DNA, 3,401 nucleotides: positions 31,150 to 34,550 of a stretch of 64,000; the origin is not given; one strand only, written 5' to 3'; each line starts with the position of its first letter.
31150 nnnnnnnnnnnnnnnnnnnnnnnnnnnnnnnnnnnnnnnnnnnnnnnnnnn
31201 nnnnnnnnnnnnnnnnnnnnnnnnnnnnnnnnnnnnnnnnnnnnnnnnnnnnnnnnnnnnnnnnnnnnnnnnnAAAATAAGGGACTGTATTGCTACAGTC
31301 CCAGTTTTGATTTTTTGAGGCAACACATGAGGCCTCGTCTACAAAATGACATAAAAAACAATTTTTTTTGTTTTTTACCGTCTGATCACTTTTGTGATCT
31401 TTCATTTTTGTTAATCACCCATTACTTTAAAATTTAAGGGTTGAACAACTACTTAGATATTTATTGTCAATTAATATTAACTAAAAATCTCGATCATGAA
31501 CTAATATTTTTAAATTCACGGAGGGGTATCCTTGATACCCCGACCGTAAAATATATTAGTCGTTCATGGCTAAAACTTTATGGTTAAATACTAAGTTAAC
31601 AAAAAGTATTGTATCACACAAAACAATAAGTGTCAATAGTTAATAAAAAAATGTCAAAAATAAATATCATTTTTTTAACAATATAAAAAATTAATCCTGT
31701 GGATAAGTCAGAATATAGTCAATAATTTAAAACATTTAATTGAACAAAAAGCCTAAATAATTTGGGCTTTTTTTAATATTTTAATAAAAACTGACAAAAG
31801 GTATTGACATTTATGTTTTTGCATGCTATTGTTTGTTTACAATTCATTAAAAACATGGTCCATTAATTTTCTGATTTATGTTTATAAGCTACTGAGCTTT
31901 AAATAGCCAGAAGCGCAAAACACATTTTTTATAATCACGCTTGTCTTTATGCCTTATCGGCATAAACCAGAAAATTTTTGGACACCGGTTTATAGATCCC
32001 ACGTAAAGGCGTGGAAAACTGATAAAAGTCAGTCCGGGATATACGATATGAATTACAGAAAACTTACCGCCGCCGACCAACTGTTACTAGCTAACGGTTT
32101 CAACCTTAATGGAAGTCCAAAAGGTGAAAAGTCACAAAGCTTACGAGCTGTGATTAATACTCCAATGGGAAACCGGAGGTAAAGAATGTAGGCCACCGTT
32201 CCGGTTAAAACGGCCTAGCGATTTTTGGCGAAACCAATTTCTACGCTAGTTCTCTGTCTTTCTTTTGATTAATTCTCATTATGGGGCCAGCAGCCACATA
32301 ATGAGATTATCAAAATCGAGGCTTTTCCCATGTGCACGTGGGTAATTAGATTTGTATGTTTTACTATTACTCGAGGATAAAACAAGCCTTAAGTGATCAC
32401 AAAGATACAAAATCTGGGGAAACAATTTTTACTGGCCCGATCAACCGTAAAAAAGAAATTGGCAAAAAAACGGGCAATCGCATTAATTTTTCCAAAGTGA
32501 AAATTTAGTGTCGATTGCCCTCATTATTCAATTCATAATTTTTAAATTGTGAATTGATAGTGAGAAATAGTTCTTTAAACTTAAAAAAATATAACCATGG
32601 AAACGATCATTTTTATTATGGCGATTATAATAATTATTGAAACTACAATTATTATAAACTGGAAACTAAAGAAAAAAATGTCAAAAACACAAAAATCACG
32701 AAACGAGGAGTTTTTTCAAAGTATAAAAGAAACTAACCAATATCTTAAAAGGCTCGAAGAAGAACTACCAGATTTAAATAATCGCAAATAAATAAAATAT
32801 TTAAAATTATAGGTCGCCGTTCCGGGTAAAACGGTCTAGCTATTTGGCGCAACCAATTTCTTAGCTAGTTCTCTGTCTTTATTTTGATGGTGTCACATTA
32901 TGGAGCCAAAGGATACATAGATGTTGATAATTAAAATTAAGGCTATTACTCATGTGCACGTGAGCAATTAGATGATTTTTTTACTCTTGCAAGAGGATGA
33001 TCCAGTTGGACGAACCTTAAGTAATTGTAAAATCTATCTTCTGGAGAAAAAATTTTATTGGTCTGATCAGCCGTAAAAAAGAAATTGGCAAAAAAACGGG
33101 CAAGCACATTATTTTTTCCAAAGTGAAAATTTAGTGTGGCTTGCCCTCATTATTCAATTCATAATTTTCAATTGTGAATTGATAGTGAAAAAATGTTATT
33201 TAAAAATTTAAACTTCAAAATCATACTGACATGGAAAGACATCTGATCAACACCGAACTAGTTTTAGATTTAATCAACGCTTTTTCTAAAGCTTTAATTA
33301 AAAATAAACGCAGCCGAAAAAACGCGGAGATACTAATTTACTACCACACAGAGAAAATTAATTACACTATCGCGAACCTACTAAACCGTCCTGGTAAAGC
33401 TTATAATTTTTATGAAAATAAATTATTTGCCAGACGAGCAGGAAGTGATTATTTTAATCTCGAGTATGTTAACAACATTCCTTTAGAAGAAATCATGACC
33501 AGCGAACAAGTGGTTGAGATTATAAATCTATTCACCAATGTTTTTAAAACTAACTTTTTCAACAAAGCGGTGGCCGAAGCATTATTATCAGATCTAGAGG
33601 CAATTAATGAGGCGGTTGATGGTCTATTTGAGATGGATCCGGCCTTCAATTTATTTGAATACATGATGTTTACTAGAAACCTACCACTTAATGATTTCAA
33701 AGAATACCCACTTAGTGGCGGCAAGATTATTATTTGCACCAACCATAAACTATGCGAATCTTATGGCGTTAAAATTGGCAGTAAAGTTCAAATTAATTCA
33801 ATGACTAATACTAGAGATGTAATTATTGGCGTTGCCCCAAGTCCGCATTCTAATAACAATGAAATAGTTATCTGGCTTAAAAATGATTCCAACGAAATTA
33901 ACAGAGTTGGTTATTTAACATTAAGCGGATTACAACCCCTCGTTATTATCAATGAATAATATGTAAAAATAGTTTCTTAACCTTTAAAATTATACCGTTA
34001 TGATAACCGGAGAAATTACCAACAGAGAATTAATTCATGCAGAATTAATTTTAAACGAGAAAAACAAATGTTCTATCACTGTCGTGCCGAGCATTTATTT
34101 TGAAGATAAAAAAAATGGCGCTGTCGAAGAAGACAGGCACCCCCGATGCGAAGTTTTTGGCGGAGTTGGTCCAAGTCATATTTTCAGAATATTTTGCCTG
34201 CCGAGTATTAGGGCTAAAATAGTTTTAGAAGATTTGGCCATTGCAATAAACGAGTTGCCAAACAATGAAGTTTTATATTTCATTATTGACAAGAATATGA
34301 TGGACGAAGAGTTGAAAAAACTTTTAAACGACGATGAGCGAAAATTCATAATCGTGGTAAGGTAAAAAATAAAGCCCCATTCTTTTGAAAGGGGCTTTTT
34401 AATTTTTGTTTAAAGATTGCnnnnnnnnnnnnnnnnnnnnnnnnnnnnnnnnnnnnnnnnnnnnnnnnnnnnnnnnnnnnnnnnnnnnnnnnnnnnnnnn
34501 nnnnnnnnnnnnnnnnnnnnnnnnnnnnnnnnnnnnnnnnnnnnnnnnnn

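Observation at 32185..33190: Two divergent copies of a ~380-nt non-coding element whose differences are compensatory: candidate novel large structured RNA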

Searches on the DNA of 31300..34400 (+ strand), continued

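Call 103: search_dna_similar(query=window:32806-33230:+, collection=phages, mode=distant, max_evalue=0.1)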
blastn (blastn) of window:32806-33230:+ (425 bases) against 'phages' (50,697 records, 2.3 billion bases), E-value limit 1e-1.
No match.

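Call 105: search_rna_families(source=L071, threshold=evalue, max_evalue=5)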
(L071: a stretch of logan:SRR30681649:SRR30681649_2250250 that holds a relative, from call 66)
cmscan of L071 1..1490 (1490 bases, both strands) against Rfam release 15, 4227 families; matches with E-value up to 5: 5.
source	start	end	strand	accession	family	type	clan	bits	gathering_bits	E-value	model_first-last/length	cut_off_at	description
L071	1039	1129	+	RF01770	rimP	Cis-reg; leader;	-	20.8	47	1.7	1-102/102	no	Gammaprotebacteria rimP leader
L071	1222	1287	+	RF02293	TtnuCD17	Gene; snRNA; snoRNA; CD-box;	-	20.2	75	4.7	1-68/68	no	Tetrahymena snoRNA TtnuCD17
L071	1031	1107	+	RF01772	rnk_pseudo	Cis-reg; leader;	-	18.2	55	4.2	1-108/108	no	Pseudomonas rnk leader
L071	1053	1103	+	RF02837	anti-hemB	Gene; sRNA;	-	17.1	49.5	0.51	1-81/81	no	Burkholderia RNA 7 (anti-hemB)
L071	1068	1140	-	RF00513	Trp_leader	Cis-reg; leader;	-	16.2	41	4.5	1-100/100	no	Tryptophan operon leader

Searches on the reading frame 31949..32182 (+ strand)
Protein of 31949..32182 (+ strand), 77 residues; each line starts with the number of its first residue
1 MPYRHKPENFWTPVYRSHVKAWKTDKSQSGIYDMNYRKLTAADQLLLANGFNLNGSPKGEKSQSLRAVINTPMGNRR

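Call 11: search_protein_families(library=pfam, proteins=[window:31949-32182:+], max_evalue=0.01)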
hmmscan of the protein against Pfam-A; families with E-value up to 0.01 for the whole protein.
window:31949-32182:+ (77 aa): 0 families

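Call 30: search_protein_families(library=phrogs, proteins=[window:31949-32182:+], max_evalue=0.1)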
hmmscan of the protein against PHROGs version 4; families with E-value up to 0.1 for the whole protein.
window:31949-32182:+ (77 aa): 1 family
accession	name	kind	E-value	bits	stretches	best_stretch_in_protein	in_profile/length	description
phrog_37573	-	unknown function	0.0056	17.8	1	5-28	18-41/77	-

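Call 31: search_protein_families(library=padloc, proteins=[window:31949-32182:+], max_evalue=0.1)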
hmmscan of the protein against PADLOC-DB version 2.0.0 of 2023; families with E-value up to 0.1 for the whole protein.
window:31949-32182:+ (77 aa): 0 families

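Call 32: search_protein_families(library=ncbifam, proteins=[window:31949-32182:+], max_evalue=0.1)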
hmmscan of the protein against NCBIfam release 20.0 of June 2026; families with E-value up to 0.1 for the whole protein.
window:31949-32182:+ (77 aa): 0 families

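Call 36: list_cluster_members(proteins=[window:31949-32182:+, window:32597-32791:+, window:34000-34365:+, window:34421-34834:-, window:29980-30402:-, window:30497-31273:+])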
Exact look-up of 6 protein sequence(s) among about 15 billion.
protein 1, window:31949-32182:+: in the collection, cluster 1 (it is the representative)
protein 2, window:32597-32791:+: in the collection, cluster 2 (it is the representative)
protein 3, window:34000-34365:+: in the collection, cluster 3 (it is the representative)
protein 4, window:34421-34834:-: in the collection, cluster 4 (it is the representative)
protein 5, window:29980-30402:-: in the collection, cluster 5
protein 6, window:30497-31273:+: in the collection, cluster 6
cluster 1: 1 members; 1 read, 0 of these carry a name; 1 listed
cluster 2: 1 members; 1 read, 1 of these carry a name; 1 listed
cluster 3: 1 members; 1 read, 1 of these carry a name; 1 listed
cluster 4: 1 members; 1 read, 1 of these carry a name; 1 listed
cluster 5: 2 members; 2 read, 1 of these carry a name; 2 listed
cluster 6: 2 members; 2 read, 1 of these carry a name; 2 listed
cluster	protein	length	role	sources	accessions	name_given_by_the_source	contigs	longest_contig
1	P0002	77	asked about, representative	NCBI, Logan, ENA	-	-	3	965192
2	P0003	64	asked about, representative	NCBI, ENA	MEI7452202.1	MAG: hypothetical protein WCK37_03275 [Candidatus Falkowbacteria bacterium]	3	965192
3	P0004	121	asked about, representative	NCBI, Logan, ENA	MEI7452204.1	MAG: hypothetical protein WCK37_03285 [Candidatus Falkowbacteria bacterium]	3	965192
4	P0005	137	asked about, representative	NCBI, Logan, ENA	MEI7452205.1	MAG: hypothetical protein WCK37_03290 [Candidatus Falkowbacteria bacterium]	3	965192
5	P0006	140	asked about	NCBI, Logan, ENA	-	-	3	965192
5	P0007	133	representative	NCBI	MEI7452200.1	MAG: hypothetical protein WCK37_03265 [Candidatus Falkowbacteria bacterium]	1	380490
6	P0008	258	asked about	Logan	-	-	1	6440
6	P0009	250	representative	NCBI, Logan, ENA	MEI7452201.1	MAG: helix-turn-helix domain-containing protein [Candidatus Falkowbacteria bacterium]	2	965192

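Call 89: search_solved_structures(query=window:31949-32182:+, max_evalue=5)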
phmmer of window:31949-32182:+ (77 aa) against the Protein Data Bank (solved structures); distinct sequences matched with E-value up to 5: 0.

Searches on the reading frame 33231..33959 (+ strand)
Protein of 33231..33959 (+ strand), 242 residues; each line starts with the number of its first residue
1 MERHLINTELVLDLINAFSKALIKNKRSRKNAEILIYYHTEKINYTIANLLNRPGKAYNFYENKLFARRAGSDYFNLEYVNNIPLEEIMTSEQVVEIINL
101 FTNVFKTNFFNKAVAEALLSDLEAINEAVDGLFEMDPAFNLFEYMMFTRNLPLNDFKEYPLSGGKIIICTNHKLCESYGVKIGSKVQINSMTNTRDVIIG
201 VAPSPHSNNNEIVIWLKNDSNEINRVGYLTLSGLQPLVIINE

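Call 11: search_protein_families(library=pfam, proteins=[window:33231-33959:+], max_evalue=0.01)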
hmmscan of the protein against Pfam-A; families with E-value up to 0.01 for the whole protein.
window:33231-33959:+ (242 aa): 0 families

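Call 13: find_encoding_contigs(protein=window:33231-33959:+, flank=10000, max_places=10)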
Protein window:33231-33959:+ (242 aa): 6 contigs read that carry it; 4 places shown.
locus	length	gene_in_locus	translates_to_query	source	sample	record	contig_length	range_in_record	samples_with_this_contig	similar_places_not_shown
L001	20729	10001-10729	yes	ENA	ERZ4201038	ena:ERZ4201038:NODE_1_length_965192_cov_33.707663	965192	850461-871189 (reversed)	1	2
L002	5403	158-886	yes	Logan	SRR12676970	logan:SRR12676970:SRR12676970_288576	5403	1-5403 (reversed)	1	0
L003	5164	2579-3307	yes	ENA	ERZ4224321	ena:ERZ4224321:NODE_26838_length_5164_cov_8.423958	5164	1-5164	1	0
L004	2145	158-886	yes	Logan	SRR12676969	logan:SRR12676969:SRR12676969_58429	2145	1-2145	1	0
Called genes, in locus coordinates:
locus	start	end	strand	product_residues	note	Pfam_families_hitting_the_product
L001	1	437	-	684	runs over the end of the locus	PF00753:Lactamase_B, PF23023:Anti-Pycsar_Apyc1 (faint), PF12706:Lactamase_B_2, PF22505:RNase_J_b_CASP, PF17770:RNase_J_C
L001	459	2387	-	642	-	PF00496:SBP_bac_5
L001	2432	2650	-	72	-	PF03840:SecG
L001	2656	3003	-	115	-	PF00453:Ribosomal_L20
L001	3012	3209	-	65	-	PF01632:Ribosomal_L35p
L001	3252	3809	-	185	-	PF05198:IF3_N, PF00707:IF3_C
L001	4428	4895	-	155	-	PF01668:SmpB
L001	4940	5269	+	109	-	-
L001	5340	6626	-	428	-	PF05697:Trigger_N, PF05698:Trigger_C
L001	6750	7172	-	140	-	-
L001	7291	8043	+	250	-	PF01978:TrmB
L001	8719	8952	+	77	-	-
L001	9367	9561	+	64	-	-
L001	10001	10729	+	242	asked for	-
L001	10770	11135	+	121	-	-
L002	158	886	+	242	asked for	-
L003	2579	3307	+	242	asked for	-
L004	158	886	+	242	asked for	-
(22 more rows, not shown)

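Call 14: find_homologous_proteins(query=window:33231-33959:+, max_evalue=0.001)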
Query window:33231-33959:+ (242 aa): 1 proteins with E <= 0.001 among 576 candidates.
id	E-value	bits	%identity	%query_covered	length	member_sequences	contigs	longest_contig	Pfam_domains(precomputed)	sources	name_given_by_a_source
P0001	8.4e-154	528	100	100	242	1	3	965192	-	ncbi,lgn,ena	ncbi:MAG: hypothetical protein WCK37_03280 [Candidatus Falkowbacteria bacterium]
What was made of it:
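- Tried and rejected: The word-index search called ORF242 an orphan (call 14).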

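Call 30: search_protein_families(library=phrogs, proteins=[window:33231-33959:+], max_evalue=0.1)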
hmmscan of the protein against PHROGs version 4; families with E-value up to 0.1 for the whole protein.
window:33231-33959:+ (242 aa): 1 family
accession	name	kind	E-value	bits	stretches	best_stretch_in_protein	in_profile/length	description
phrog_10529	-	unknown function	0.046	14.9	0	167-196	25-53/74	-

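Call 31: search_protein_families(library=padloc, proteins=[window:33231-33959:+], max_evalue=0.1)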
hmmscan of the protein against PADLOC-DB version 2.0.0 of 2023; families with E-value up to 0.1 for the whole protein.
window:33231-33959:+ (242 aa): 0 families

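Call 32: search_protein_families(library=ncbifam, proteins=[window:33231-33959:+], max_evalue=0.1)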
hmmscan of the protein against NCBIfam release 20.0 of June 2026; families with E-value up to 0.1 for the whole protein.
window:33231-33959:+ (242 aa): 0 families

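Call 63: predict_structure(protein=window:33231-33959:+)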
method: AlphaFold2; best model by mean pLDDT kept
length: 242 residues; sequences in the alignment: 1
mean_pLDDT: 44.1   pTM: 0.34
mean pLDDT of the five models: 44.1, 44.1, 38.2, 37.2, 32.5
residues with pLDDT >= 90: 0; 70-90: 8; 50-70: 56; < 50: 178
segments of 3 or more residues with pLDDT < 50: 1-155, 184-191, 230-242
pLDDT, mean of each block of 10 residues (from residue 1): 36 47 42 43 46 39 28 30 35 46 40 35 34 30 33 46 56 64 46 59 61 69 63 34 22
secondary structure, 60 per line:
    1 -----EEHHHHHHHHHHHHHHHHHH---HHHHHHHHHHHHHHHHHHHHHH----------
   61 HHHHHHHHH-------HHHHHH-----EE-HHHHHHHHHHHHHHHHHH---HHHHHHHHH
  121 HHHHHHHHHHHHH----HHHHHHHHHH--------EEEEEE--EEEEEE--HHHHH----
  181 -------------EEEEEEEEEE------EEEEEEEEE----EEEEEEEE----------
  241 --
elements in order: H8-25 H29-50 H61-69 H77-82 H91-108 H112-133 H138-147 E156-161 E164-169 H172-176 E194-203 E210-218 E223-230

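Call 64: search_protein_representatives(protein=window:33231-33959:+)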
Query: 242 residues. Proteins with E-value up to 0.001 (for the whole library): 8; up to 1e-10: 7; up to 1e-30: 1. The best 8 are listed.
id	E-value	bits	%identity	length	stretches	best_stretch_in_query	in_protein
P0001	2.7e-154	527.7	100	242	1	1-242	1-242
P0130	5.4e-28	114.5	33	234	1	3-227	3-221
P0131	1.1e-26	110.3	40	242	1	8-219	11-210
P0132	2.2e-26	109.3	33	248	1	5-222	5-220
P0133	1.9e-22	96.4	35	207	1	42-223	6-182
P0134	5.0e-22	95.0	31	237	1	3-222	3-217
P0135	5.3e-21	91.6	34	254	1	6-221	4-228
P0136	3.1e-04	36.8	29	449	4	176-216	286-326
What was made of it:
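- Tried and rejected: The exhaustive HMMER search corrected this (call 64).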

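Call 65: find_encoding_contigs(protein=P0131, flank=10000, max_places=5)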
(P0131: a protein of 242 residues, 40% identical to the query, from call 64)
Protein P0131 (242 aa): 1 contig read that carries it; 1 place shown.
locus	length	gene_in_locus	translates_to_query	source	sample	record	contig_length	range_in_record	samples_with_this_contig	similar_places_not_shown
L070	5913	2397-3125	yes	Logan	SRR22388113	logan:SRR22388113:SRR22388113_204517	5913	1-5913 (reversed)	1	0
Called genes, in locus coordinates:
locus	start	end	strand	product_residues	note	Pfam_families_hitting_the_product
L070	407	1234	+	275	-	-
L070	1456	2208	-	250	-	PF01978:TrmB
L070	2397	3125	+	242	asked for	-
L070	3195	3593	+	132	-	-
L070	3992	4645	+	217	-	-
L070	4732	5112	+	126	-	-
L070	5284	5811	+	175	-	-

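Call 66: find_encoding_contigs(protein=P0130, flank=10000, max_places=5)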
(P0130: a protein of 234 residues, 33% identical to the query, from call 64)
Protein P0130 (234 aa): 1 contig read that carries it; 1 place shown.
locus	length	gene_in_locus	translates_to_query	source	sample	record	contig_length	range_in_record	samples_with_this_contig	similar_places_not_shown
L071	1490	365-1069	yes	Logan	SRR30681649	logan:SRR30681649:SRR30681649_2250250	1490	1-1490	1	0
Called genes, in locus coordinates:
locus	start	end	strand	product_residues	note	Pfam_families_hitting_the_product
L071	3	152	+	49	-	?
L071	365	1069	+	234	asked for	-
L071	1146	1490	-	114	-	?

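Call 67: find_encoding_contigs(protein=P0132, flank=10000, max_places=5)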
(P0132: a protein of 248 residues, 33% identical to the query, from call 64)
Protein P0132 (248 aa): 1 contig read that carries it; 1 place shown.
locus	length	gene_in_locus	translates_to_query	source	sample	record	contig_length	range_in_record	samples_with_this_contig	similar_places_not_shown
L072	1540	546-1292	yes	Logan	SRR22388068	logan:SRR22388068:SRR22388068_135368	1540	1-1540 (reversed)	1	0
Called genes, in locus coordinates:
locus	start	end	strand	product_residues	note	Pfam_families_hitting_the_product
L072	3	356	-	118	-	?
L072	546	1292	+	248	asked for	-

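Call 68: find_encoding_contigs(protein=P0135, flank=10000, max_places=5)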
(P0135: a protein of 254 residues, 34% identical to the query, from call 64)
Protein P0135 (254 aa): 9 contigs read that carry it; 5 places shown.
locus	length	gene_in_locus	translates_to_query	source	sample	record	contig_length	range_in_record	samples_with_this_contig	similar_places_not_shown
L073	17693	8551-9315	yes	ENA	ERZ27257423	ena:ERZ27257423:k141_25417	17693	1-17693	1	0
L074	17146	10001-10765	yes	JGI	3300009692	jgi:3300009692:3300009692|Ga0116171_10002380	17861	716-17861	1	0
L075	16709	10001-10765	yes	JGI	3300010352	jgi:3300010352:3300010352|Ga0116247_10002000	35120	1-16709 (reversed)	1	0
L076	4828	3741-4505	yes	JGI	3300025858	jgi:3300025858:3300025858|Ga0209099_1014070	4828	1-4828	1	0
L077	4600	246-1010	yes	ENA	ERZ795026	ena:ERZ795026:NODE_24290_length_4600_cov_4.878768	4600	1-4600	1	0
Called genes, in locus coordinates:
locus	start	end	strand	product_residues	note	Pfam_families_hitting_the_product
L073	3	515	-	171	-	?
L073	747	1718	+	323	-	PF00579:tRNA-synt_1b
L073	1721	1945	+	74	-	-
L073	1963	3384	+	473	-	PF01336:tRNA_anti-codon, PF00152:tRNA-synt_2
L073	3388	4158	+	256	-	PF02616:SMC_ScpA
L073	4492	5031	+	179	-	PF04079:SMC_ScpB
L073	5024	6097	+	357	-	PF00953:Glycos_transf_4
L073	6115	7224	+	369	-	PF01098:FTSW_RODA_SPOVE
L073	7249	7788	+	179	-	-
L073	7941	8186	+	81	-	-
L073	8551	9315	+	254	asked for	-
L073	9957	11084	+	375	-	PF03033:Glyco_transf_28, PF04101:Glyco_tran_28_C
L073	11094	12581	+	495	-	PF00749:tRNA-synt_1c, PF19269:Anticodon_2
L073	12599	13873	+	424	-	PF01551:Peptidase_M23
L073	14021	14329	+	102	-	-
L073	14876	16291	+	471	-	PF02934:GatB_N, PF02637:GatB_Yqey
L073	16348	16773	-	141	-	-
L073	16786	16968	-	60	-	-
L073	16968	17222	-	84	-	-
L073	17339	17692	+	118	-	?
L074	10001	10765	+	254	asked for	-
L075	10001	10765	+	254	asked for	-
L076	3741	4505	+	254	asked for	-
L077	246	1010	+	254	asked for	-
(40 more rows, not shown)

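Call 77: find_related_loci(query=A5, collection=viral_contigs, flank=5000)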
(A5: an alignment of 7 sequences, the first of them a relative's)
Query A5 (242 aa) in viral_contigs; peptide patterns used: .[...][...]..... (x = any residue, [..] = any of these).
22 stretches matched a pattern, but none encodes a relative of the query by tblastn (E <= 1e-3).

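Call 88: search_solved_structures(query=A5, max_evalue=1)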
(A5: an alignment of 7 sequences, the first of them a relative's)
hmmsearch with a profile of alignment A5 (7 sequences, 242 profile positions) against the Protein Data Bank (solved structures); distinct sequences matched with E-value up to 1: 0.

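Call 90: search_protein_families(library=pfam, alignment_id=A5, max_evalue=0.1)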
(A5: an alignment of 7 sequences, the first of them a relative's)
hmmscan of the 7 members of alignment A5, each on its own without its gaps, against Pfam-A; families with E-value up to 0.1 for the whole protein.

A. member 1, P0001 (242 aa): 1 family
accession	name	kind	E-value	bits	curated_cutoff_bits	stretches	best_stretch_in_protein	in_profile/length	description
PF01652.23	IF4E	-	0.014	15.6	28.7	1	162-222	73-134/158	Eukaryotic initiation factor 4E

B. families by the number of members that match (of 7 scanned): 2 families
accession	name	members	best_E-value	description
PF01652.23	IF4E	1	0.014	Eukaryotic initiation factor 4E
PF14771.11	DUF4476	1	0.021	Domain of unknown function (DUF4476)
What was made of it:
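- On Type III toxin-antitoxin (ToxIN-like): ORF242 has no Pfam or PADLOC hit (calls 11, 31, 90).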

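Call 95: list_cluster_members(proteins=[P0130, P0131, P0132, P0133, P0134, P0135])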
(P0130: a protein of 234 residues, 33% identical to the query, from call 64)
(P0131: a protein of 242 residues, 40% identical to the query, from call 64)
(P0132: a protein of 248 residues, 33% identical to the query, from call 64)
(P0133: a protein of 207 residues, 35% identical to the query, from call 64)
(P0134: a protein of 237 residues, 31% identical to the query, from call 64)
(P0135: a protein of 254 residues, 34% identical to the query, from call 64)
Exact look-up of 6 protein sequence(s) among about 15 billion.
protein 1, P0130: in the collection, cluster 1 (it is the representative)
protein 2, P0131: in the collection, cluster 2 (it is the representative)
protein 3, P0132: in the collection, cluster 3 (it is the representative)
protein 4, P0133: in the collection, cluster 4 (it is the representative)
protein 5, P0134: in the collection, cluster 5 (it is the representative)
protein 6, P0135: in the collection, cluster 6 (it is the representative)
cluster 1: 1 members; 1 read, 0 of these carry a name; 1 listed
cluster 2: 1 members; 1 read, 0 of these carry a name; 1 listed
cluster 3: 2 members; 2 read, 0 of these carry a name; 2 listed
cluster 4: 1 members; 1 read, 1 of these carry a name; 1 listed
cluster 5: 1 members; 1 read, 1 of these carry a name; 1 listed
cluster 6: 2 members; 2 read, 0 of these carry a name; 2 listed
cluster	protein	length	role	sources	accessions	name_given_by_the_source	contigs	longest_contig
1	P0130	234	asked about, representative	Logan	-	-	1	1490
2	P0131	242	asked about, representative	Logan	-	-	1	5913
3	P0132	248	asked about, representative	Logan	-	-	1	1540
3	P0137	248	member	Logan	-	-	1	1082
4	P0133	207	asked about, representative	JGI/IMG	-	hypothetical protein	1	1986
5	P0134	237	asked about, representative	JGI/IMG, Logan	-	hypothetical protein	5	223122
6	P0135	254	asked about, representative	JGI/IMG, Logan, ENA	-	-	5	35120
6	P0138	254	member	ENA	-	-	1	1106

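Call 98: search_dna_similar(query=window:33231-33959:+, collection=phages, mode=protein, max_evalue=0.001)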
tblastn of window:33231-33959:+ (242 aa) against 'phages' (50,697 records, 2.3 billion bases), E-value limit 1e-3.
No match.
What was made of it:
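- Tried and rejected: tblastn and pattern search of the ORF242 family in phage and viral collections found nothing (calls 77, 98).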

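Call 101: search_protein_families(library=pfam, proteins=[L070:3195-3593:+, L070:3992-4645:+, L070:4732-5112:+, L070:5284-5811:+, L070:407-1234:+, L073:7941-8186:+, L073:7249-7788:+, L071:1146-1490:-], max_evalue=0.01)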
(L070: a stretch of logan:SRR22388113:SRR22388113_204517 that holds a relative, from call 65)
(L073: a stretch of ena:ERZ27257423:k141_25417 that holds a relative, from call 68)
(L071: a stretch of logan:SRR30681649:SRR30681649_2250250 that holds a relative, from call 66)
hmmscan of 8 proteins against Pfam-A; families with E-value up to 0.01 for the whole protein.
L070:3195-3593:+ (132 aa): 1 family
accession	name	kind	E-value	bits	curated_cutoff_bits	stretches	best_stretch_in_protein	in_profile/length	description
PF14193.11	DUF4315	-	0.0071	16.8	27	0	77-113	2-38/79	Domain of unknown function (DUF4315)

L070:3992-4645:+ (217 aa): 0 families

L070:4732-5112:+ (126 aa): 0 families

L070:5284-5811:+ (175 aa): 1 family
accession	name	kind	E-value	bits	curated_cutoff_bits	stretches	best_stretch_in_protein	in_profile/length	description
PF01467.32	CTP_transf_like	-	0.00019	22.1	21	1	9-140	2-131/133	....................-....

L070:407-1234:+ (275 aa): 0 families

L073:7941-8186:+ (81 aa): 0 families

L073:7249-7788:+ (179 aa): 1 family
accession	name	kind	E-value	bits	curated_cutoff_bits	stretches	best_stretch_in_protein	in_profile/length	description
PF13238.12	AAA_18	-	0.0041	18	29.4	1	19-98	1-77/128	AAA domain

L071:1146-1490:- (114 aa): 0 families
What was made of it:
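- Tried and rejected: Pfam, PHROGs, PADLOC, NCBIfam and PDB gave nothing for any operon protein (calls 11, 30-32, 88-90, 101).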
